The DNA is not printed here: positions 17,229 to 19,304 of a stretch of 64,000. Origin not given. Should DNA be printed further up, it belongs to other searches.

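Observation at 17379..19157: Circularly permuted DppA: the canonical N-terminal about 120 residues sit at the C-terminus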

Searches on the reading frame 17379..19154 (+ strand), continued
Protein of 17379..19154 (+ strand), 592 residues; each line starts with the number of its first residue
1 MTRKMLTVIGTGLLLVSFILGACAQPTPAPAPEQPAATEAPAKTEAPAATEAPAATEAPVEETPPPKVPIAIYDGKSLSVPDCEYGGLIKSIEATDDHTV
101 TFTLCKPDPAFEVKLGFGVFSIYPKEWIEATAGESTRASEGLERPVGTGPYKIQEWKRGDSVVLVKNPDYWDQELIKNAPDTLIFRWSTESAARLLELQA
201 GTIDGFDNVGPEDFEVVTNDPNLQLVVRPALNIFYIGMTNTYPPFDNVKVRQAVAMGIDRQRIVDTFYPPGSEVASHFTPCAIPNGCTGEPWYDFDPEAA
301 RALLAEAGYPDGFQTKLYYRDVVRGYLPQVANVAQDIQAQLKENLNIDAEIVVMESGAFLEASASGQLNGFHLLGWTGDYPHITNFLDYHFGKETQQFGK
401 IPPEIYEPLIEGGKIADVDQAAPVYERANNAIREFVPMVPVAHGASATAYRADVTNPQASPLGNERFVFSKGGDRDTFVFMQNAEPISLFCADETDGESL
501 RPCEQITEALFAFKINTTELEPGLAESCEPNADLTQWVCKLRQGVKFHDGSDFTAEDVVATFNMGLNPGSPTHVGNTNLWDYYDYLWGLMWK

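Call 16: search_solved_structures(query=window:17379-19154:+, max_evalue=1e-45, show_alignments=5)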
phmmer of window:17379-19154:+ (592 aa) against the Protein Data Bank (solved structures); distinct sequences matched with E-value up to 1e-45: 8.
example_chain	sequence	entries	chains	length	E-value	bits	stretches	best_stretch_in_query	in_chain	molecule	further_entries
3m8u_A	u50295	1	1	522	5.6e-59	203.8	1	84-467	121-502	Heme-binding protein A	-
3tpa_A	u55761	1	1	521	1.2e-57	199.3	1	87-462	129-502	Heme-binding protein A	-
5f1q_A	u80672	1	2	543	2.9e-53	184.9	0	85-467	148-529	Periplasmic dipeptide transport protein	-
1dpe_A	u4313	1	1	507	8e-52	180.1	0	88-467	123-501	DIPEPTIDE-BINDING PROTEIN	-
1dpp_A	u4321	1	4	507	1.8e-51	179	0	88-467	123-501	DIPEPTIDE BINDING PROTEIN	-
8z1y_F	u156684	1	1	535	2.1e-51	178.8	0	88-467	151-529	Dipeptide-binding protein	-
8z1z_F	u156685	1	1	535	2.3e-49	172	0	88-467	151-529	Dipeptide-binding protein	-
8upi_A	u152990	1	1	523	4.9e-47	164.3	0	90-387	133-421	Peptide ABC transporter substrate-binding protein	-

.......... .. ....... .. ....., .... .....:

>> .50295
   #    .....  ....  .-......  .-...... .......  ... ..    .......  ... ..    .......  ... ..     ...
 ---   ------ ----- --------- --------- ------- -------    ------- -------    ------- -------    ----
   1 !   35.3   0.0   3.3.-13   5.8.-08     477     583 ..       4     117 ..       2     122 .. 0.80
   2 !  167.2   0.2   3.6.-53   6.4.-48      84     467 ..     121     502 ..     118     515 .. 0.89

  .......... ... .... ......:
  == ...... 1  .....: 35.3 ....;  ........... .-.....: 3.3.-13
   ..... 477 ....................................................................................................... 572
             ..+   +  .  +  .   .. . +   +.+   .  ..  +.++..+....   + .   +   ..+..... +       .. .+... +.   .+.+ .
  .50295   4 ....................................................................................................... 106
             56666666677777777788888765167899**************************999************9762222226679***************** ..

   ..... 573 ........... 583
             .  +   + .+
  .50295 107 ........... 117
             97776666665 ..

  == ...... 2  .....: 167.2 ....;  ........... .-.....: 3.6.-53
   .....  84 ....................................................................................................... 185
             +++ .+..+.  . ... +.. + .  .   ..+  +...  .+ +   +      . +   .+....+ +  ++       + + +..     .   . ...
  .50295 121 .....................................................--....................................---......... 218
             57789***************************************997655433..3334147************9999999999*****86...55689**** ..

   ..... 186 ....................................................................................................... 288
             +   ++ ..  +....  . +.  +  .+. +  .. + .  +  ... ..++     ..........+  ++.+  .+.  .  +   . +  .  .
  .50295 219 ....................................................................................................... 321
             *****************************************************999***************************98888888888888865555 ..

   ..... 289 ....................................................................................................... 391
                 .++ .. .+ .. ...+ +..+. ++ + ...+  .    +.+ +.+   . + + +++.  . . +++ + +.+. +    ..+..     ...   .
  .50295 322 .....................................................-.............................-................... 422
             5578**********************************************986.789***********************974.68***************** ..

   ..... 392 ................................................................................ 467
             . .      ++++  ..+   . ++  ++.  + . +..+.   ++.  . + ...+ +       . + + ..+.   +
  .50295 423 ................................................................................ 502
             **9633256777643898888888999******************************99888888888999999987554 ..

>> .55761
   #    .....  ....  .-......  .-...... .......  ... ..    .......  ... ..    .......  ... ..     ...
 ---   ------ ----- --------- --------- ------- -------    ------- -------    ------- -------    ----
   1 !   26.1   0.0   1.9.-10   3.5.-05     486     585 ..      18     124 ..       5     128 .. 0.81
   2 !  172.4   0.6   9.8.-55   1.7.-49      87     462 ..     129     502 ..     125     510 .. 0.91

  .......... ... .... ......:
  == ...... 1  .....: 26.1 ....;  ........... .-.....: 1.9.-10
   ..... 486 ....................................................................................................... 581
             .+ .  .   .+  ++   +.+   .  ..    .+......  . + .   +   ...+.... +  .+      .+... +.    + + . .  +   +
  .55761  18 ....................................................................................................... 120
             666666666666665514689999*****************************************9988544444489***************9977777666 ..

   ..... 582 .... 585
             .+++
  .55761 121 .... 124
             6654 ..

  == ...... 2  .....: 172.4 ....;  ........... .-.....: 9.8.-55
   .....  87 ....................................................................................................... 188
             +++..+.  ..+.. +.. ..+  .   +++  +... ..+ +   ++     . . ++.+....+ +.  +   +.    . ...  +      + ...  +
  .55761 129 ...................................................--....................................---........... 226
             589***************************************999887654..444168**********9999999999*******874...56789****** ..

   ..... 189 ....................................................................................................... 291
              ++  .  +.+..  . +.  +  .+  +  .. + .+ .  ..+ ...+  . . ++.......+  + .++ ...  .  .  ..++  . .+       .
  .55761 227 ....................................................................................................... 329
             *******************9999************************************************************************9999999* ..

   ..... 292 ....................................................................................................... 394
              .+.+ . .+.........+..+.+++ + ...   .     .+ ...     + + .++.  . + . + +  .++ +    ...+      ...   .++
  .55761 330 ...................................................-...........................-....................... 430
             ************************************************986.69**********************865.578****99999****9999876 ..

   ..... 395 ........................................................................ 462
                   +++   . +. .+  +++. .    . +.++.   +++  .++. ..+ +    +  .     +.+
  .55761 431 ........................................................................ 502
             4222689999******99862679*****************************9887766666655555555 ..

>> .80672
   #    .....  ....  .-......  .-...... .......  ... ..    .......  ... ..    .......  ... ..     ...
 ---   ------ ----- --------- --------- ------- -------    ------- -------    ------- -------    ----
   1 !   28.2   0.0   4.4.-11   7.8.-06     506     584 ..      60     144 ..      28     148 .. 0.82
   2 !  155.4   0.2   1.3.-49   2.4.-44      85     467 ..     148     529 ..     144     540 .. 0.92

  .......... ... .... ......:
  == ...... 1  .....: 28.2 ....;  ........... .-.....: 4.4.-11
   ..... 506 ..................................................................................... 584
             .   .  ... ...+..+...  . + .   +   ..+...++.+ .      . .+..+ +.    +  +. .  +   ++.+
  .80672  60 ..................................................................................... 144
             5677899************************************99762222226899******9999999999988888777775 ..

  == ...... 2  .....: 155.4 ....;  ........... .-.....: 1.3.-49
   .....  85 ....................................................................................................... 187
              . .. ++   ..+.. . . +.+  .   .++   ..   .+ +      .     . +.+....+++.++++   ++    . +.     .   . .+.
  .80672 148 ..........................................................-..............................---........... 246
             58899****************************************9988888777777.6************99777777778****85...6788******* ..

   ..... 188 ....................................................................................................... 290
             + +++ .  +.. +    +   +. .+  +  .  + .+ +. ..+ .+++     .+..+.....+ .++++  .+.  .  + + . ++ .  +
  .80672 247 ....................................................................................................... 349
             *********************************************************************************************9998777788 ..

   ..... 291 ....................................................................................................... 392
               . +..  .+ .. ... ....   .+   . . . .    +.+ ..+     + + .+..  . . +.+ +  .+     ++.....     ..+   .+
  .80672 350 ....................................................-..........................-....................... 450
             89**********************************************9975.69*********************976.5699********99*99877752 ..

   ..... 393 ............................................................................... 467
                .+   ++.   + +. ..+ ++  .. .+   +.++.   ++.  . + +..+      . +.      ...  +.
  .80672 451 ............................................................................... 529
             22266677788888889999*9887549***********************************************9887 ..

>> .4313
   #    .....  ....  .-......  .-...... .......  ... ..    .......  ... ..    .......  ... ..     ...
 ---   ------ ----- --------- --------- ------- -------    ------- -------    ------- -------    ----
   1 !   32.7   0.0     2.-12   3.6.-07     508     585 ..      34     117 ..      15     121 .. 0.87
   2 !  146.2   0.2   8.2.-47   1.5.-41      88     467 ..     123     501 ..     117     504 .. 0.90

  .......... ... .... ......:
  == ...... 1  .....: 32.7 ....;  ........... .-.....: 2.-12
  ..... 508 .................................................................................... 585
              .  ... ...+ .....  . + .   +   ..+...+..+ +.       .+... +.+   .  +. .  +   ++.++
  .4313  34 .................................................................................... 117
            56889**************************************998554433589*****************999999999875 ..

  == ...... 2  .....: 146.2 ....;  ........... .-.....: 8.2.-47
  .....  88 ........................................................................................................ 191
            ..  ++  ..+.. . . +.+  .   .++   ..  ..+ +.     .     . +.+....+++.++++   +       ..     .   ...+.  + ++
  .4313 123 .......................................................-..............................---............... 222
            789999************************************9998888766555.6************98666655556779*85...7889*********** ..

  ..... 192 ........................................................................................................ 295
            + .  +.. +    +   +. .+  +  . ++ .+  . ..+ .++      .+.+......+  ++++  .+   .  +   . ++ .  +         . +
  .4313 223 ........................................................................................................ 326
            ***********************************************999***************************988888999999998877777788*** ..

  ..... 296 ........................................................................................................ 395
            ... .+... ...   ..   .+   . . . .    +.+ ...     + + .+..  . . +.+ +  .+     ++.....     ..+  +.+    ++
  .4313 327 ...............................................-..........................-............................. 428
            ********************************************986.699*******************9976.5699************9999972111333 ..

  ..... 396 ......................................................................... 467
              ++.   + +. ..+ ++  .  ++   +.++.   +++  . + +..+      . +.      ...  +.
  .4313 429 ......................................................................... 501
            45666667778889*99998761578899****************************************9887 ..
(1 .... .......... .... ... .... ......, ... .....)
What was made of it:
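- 18318..18779 (+): Segment S2, residues 314-467, equivalent to DppA ~345-501: the rest of domain III and the C-terminal part of domain I. It carries R324 (= DppA R355) and D379 (= DppA D408). Residue mapping from the alignment in call 16.
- On DppA proper (NCBIfam NF043070, dipeptide-binding protein equivalog): D379 and R324 align to D408 and R355 (call 16).
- R324 and D379 map to DppA R355 and D408 (call 16).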

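Call 18: predict_structure(alignment_id=A1)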
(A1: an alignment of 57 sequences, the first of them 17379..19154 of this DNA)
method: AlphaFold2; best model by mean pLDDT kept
length: 592 residues; sequences in the alignment: 57
mean_pLDDT: 84.0   pTM: 0.81
mean pLDDT of the five models: 84.0, 83.9, 82.0, 81.4, 81.1
residues with pLDDT >= 90: 322; 70-90: 184; 50-70: 23; < 50: 63
segments of 3 or more residues with pLDDT < 50: 1-62
pLDDT, mean of each block of 10 residues (from residue 1): 44 42 30 27 28 34 72 97 91 98 91 87 95 86 93 94 97 95 93 93 91 90 87 88 96 98 87 86 85 97 98 96 68 95 98 88 89 78 78 85 91 82 93 94 81 89 80 93 88 81 94 85 96 96 97 98 94 70 83 86
secondary structure, 60 per line:
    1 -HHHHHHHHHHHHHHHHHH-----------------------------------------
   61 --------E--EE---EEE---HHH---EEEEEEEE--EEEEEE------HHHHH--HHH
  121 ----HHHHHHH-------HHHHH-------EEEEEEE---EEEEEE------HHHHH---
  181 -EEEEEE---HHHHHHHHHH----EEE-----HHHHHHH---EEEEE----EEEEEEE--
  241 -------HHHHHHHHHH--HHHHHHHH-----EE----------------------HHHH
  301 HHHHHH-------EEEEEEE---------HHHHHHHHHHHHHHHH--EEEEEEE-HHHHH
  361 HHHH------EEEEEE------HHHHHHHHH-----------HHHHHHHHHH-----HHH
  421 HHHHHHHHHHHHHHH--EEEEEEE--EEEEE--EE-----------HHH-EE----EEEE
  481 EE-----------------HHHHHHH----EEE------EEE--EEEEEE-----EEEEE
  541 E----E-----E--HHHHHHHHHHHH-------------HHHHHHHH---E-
elements in order: H2-19 E77-79 E89-96 E99-104 H111-115 H125-131 H139-143 E151-157 E161-166 H173-177 E182-187 H191-200 E205-207 H213-219 E223-227 E232-238 H248-257 H260-267 H297-306 E314-320 H330-345 E348-354 H356-364 E371-376 H383-391 H403-412 H418-435 E438-444 E447-451 E477-482 H500-506 E511-513 E520-522 E525-530 E536-541 H555-566 H580-587
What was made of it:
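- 17448..17579 (+): Pro/Ala/Glu/Thr-rich flexible tether, residues 24-67, containing TEAPA repeats. AF2 pLDDT is below 50 for residues 1-62 (call 18).
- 17580..17627 (+): Structured N-terminal extension, residues 68-83, with no canonical counterpart. It ends in C83, the predicted disulfide partner of C105. AF2 pLDDT is 72-97, with short strands (call 18).
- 18780..18806 (+): Join of the ancestral termini, residues 468-476, VFSK-GGDRD. AF2 pLDDT is 80-93 (call 18).
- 18807..19157 (+): Segment S3, residues 477-592 plus the stop codon, equivalent to DppA ~1-118: the first strand of domain I and the first half of domain II. AF2 pLDDT is 81-98 (call 18).
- On Family 5 / cluster C solute-binding proteins (Pfam PF00496 SBP_bac_5): AF2 gives pTM 0.81 (call 18).
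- AF2 gives pTM 0.81 and pLDDT ~90 for residues 63-592, including the junction and S3 (call 18). This implies S3 is confidently placed relative to the rest (call 18). In the window protein the tether does attach at domain II rather than at the domain I strand (calls 16, 18). A ~45-residue disordered tether makes the attachment point geometrically forgiving (call 18).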

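Call 20: search_protein_representatives(protein=window:17562-19154:+)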
Query: 531 residues. Proteins with E-value up to 0.001 (for the whole library): 55852; up to 1e-10: 26355; up to 1e-30: 1398. The best 150 are listed.
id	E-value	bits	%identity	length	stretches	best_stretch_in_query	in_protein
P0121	7.3e-202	688.6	60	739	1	16-530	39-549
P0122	2.0e-197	673.9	55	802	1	7-530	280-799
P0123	4.8e-197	672.7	58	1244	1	20-528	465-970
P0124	1.5e-181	621.5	56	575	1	2-527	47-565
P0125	7.5e-180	615.9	56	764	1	21-527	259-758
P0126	1.2e-179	615.2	57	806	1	25-528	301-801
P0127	3.0e-179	614.0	54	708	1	18-527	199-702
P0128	9.7e-154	529.7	47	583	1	6-528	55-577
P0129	1.8e-153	528.9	50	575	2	16-249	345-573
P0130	4.5e-152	524.2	50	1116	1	15-529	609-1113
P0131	2.0e-151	522.1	51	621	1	23-527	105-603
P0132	1.7e-148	512.5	47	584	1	4-528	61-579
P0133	4.1e-148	511.2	46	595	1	6-528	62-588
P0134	3.4e-147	508.1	46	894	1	15-527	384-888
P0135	8.2e-138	477.2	47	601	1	22-527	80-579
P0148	1.3e-124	433.6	44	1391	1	18-529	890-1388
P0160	6.7e-118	411.4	34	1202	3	80-513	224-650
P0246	4.1e-69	250.4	35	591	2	26-253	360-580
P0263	9.7e-64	232.7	30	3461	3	211-517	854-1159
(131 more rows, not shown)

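Call 21: fold_search(model_id=the predicted structure, library=pdb)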
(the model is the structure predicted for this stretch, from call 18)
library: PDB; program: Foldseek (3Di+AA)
matches with E <= 10: 497; with E <= 0.001: 171
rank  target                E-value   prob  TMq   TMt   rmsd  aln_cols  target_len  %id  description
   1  3m8u                  8.0e-26  1.00  0.61  0.71   2.5       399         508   30  Crystal structure of glutathione-binding protein A (GbpA) from Haemophilus parasuis SH0165 in complex with glutathione d (released 2010-07-14)
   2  3tpa                  1.9e-25  1.00  0.51  0.58   5.5       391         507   30  Structure of HbpA2 from Haemophilus parasuis (released 2011-11-30)
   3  5f1q_A                2.4e-25  1.00  0.61  0.70   2.6       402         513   26  Crystal Structure of Periplasmic Dipeptide Transport Protein from Yersinia pestis (released 2015-12-23)
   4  5f1q_B                5.4e-25  1.00  0.60  0.69   2.7       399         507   26  Crystal Structure of Periplasmic Dipeptide Transport Protein from Yersinia pestis (released 2015-12-23)
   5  5u4o                  2.5e-24  1.00  0.46  0.56   9.7       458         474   23  A 2.05A X-Ray Structureof A Bacterial Extracellular Solute-binding Protein, family 5 for Bacillus anthracis str. Ames (released 2017-03-08)
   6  1dpp_A                4.9e-24  1.00  0.59  0.69   2.5       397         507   26  DIPEPTIDE BINDING PROTEIN COMPLEX WITH GLYCYL-L-LEUCINE (released 1995-12-07)
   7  1uqw_A                1.7e-23  1.00  0.47  0.55   9.1       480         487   21  Crystal structure of yliB protein from escherichia coi (released 2003-10-22)
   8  6ofq_A                2.0e-23  1.00  0.57  0.66   2.7       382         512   28  ABC transporter-associated periplasmic binding protein DppA from Helicobacter pylori in complex with peptide STSA (released 2019-08-21)
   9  1dpe                  9.4e-23  1.00  0.47  0.53   6.3       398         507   26  DIPEPTIDE-BINDING PROTEIN (released 1996-08-17)
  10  8upi                  1.8e-22  1.00  0.48  0.56   8.3       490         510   24  Structure of a periplasmic peptide binding protein from Mesorhizobium sp. AP09 bound to aminoserine (released 2023-11-08)
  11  4qfk_A                2.8e-22  1.00  0.47  0.54   9.6       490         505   22  Crystal structure of dipeptide binding protein from pseudoalteromonas sp. SM9913 (released 2015-01-28)
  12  7kz8                  9.3e-22  1.00  0.58  0.71   5.6       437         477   21  Crystal structure of substrate-binding protein Aapf from Pseudomonas sp. PDC86 (released 2021-03-17)
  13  4qfl_A                1.2e-21  1.00  0.58  0.67   2.7       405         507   25  Crystal structure of dipeptide binding protein from pseudoalteromonas sp. SM9913 in complex with Ala-Phe (released 2015-01-28)
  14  8z1z_F                1.5e-21  1.00  0.55  0.64   3.8       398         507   25  Cryo-EM structure of Escherichia coli DppAR383D+D436RBCDF in pre-catalytic state (released 2025-04-16)
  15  3rqt                  4.6e-21  1.00  0.48  0.60   9.6       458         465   18  1.5 Angstrom Crystal Structure of the Complex of Ligand Binding Component of ABC-type Import System from Staphylococcus  (released 2011-05-11)
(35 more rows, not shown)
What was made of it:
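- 17628..18317 (+): Segment S1, residues 84-313, equivalent to DppA ~121-344: the second half of domain II, the middle part of domain I and the first part of domain III. Foldseek aligns ~400 columns at rmsd 2.5 A (call 21).
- On Family 5 / cluster C solute-binding proteins (Pfam PF00496 SBP_bac_5): Foldseek's top hits are all cluster C proteins; the best aligns ~400 columns at rmsd 2.5 A with TMt 0.70-0.71 (call 21).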
